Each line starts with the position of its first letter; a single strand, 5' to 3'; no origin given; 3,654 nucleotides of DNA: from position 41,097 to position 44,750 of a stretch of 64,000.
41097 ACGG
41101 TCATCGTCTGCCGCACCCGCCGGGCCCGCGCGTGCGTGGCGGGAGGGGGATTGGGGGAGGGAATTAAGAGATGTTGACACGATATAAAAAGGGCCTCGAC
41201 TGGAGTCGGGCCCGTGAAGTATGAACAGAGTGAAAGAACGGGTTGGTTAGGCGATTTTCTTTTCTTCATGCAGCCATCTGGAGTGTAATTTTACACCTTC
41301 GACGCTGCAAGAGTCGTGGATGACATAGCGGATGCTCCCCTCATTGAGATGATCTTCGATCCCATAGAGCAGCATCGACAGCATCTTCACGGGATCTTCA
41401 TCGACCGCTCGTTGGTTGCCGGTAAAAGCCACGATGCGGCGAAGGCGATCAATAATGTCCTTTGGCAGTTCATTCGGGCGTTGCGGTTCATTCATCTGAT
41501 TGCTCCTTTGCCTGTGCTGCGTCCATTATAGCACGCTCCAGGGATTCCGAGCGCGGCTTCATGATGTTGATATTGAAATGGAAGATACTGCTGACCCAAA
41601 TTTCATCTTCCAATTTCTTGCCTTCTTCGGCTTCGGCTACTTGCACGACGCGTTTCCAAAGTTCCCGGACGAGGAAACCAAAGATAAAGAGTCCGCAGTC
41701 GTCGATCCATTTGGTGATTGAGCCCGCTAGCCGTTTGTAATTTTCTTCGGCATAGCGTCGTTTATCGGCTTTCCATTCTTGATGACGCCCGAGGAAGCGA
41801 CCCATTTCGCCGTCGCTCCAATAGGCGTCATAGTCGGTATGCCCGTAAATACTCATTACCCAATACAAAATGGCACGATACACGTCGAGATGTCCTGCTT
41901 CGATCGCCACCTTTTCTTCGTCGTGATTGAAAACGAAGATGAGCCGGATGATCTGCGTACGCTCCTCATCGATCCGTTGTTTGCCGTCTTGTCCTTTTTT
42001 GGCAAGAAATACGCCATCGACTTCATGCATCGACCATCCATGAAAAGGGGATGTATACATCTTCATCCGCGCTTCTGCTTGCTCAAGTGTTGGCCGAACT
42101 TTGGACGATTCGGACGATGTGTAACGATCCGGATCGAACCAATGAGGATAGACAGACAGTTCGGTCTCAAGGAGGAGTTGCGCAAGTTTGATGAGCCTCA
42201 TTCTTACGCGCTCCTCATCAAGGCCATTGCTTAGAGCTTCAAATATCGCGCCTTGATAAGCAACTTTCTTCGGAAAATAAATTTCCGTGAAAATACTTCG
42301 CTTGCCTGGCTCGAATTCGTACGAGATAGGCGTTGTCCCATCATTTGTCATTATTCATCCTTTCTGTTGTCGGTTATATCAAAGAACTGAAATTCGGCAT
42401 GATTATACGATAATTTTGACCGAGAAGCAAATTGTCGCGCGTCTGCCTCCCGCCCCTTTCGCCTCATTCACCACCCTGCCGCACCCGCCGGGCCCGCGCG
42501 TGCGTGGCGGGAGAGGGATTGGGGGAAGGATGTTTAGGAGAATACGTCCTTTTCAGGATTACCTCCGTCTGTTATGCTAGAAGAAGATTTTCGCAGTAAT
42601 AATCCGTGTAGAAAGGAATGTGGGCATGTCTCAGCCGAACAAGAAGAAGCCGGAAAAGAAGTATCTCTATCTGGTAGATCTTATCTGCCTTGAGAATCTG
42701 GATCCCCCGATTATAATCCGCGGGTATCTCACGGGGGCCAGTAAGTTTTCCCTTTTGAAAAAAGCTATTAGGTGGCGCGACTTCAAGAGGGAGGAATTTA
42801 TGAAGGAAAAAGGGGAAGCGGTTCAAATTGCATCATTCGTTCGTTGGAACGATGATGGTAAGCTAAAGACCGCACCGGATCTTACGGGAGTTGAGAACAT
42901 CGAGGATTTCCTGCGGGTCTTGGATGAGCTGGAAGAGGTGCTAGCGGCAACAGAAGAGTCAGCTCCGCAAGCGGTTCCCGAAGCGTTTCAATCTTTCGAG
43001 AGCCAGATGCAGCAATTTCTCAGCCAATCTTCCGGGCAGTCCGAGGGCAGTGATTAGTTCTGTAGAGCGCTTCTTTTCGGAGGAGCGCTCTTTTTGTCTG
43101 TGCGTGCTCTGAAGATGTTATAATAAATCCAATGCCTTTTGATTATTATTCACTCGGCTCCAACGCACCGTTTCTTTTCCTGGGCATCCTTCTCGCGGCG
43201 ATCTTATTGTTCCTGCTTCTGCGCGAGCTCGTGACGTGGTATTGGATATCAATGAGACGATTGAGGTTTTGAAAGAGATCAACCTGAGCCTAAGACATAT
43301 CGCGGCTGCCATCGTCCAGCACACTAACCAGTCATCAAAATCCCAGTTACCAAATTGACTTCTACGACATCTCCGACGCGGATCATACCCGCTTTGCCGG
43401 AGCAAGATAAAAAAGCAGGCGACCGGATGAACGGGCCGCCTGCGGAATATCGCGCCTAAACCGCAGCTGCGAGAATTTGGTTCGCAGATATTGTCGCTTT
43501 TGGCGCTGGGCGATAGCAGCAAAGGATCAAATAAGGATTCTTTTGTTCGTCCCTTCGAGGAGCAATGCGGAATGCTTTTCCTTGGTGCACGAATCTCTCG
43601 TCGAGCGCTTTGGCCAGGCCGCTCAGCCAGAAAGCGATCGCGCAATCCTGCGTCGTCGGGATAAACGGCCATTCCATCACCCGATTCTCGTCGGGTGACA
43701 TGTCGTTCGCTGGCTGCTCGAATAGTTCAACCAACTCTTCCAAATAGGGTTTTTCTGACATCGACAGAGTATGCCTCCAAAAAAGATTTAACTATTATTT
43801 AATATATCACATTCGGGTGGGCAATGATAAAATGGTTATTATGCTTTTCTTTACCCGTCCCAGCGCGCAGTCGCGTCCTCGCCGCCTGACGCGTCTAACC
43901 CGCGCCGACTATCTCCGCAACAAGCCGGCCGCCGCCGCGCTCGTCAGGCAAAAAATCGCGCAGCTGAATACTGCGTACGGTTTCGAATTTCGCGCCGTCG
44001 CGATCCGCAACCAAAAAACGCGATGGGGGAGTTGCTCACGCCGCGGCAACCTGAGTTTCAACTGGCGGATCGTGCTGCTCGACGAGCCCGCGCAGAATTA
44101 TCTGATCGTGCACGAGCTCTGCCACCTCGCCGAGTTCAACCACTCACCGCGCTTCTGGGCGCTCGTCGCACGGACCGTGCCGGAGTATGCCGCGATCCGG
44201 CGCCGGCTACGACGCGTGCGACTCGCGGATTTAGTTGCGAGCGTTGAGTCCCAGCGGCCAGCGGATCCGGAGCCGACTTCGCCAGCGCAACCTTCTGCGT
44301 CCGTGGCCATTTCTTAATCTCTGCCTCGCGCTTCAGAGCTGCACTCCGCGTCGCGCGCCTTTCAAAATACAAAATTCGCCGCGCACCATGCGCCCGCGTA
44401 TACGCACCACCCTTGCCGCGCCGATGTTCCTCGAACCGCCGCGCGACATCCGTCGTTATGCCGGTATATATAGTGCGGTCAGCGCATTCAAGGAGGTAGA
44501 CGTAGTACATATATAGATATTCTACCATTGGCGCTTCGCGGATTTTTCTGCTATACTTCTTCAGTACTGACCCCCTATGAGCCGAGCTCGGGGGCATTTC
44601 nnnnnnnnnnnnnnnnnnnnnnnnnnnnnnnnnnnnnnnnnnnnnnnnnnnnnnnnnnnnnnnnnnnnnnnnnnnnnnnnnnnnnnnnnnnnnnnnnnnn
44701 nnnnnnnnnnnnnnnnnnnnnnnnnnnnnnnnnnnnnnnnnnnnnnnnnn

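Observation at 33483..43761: AT-rich multi-system defence island inserted between a HAD phosphatase gene and a YgjP-like gene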

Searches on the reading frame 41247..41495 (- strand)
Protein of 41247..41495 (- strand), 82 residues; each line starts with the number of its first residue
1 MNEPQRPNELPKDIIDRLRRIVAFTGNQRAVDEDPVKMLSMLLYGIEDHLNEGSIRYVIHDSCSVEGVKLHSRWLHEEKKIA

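Call 29: search_protein_families(library=phrogs, proteins=[window:41247-41495:-], max_evalue=0.01)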
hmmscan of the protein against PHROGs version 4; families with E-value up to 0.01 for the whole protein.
window:41247-41495:- (82 aa): 0 families

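Call 30: search_protein_families(library=pfam, proteins=[window:41247-41495:-], max_evalue=0.01)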
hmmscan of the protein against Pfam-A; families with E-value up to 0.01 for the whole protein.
window:41247-41495:- (82 aa): 0 families

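Call 113: predict_structure(protein=window:41247-41495:-)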
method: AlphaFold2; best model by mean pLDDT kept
length: 82 residues; sequences in the alignment: 1
mean_pLDDT: 60.2   pTM: 0.40
mean pLDDT of the five models: 60.2, 55.1, 53.3, 52.6, 46.5
residues with pLDDT >= 90: 0; 70-90: 21; 50-70: 39; < 50: 22
segments of 3 or more residues with pLDDT < 50: 1-7, 53-64, 80-82
pLDDT, mean of each block of 10 residues (from residue 1): 52 79 70 72 60 44 50 59 38
secondary structure, 60 per line:
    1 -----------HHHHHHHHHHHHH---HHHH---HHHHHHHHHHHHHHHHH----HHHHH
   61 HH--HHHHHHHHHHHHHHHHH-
elements in order: H12-24 H28-31 H35-51 H56-62 H65-81

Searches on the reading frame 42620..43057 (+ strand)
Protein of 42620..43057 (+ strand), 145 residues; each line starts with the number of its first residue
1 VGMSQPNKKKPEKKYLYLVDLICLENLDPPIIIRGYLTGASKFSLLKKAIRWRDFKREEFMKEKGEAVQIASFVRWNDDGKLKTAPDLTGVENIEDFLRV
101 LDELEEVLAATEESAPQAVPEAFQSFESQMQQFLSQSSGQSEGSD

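Call 4: search_protein_families(library=padloc, proteins=[window:42620-43057:+], max_evalue=0.01)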
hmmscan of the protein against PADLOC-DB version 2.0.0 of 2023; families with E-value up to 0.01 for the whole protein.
window:42620-43057:+ (145 aa): 0 families

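Call 5: search_protein_families(library=pfam, proteins=[window:42620-43057:+], max_evalue=0.01)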
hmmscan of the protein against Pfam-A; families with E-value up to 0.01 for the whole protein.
window:42620-43057:+ (145 aa): 0 families

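Call 29: search_protein_families(library=phrogs, proteins=[window:42620-43057:+], max_evalue=0.01)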
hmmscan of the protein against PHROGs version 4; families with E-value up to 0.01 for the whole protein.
window:42620-43057:+ (145 aa): 0 families

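Call 60: search_protein_representatives(protein=window:42620-43057:+)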
Query: 145 residues. Proteins with E-value up to 0.001 (for the whole library): 10; up to 1e-10: 3; up to 1e-30: 1. The best 10 are listed.
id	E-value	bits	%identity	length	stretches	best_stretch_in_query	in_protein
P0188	1.1e-87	307.4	100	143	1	3-145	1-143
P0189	2.9e-13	66.4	36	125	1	3-120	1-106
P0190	3.3e-13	66.3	40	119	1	4-104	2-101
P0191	3.3e-10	56.6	35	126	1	7-106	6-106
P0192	1.6e-07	47.8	31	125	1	3-104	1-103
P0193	3.1e-06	43.7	28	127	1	5-127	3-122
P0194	6.9e-06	42.6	31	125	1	9-136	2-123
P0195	3.7e-05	40.2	29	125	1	8-99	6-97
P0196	1.1e-04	38.7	32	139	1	9-107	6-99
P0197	4.0e-04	36.8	34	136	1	12-99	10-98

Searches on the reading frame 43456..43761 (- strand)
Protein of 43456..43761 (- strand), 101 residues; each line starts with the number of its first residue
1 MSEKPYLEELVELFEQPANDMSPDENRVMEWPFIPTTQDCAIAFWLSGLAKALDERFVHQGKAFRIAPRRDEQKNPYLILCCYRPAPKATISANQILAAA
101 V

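Call 29: search_protein_families(library=phrogs, proteins=[window:43456-43761:-], max_evalue=0.01)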
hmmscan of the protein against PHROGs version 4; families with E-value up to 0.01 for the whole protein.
window:43456-43761:- (101 aa): 0 families

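Call 30: search_protein_families(library=pfam, proteins=[window:43456-43761:-], max_evalue=0.01)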
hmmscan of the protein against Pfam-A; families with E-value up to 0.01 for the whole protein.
window:43456-43761:- (101 aa): 0 families

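Call 46: find_encoding_contigs(protein=window:43456-43761:-, flank=10000, max_places=10)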
Protein window:43456-43761:- (101 aa): 1 contig read that carries it; 1 place shown.
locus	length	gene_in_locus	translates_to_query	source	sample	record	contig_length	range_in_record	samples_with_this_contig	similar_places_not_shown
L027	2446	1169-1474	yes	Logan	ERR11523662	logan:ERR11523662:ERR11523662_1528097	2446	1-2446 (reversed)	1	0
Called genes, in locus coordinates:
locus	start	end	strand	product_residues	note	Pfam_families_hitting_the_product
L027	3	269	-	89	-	?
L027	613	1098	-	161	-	PF01863:YgjP-like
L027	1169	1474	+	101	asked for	-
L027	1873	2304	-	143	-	-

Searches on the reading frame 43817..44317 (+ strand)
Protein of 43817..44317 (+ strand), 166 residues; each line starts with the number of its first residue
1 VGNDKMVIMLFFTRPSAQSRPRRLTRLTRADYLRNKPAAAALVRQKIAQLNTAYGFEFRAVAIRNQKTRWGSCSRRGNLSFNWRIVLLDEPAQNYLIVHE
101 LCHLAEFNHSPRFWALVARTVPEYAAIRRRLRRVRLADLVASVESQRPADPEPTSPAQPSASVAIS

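Call 29: search_protein_families(library=phrogs, proteins=[window:43817-44317:+], max_evalue=0.01)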
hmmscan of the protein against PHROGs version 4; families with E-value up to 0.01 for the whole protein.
window:43817-44317:+ (166 aa): 1 family
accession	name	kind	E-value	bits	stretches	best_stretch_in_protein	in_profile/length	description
phrog_35874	-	unknown function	7.6e-07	30.1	1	31-131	58-154/171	-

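Call 30: search_protein_families(library=pfam, proteins=[window:43817-44317:+], max_evalue=0.01)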
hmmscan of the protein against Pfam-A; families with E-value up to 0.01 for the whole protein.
window:43817-44317:+ (166 aa): 2 families
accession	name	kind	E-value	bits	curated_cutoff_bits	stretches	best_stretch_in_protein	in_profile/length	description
PF01863.23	YgjP-like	-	5.1e-34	118.5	26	1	38-133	111-206/207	YgjP-like, metallopeptidase domain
PF18894.6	PhageMetallopep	-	0.005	17.3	23.7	1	88-142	77-132/134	Putative phage metallopeptidase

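Call 79: search_protein_families(library=ncbifam, proteins=[window:43817-44317:+], max_evalue=0.001)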
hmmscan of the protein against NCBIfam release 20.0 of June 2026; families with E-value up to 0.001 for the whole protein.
window:43817-44317:+ (166 aa): 0 families

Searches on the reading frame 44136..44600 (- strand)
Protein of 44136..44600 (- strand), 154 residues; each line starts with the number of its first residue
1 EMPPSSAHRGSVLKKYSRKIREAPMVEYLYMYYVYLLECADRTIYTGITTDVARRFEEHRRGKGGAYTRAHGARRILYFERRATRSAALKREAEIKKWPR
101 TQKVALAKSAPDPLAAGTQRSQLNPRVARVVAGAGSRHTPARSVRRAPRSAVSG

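Call 30: search_protein_families(library=pfam, proteins=[window:44136-44600:-], max_evalue=0.01)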
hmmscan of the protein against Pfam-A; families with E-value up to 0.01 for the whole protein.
window:44136-44600:- (154 aa): 1 family
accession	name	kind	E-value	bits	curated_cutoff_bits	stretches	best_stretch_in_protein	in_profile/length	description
PF01541.30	GIY-YIG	-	1.3e-15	57.8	22.6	1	31-103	1-76/78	GIY-YIG catalytic domain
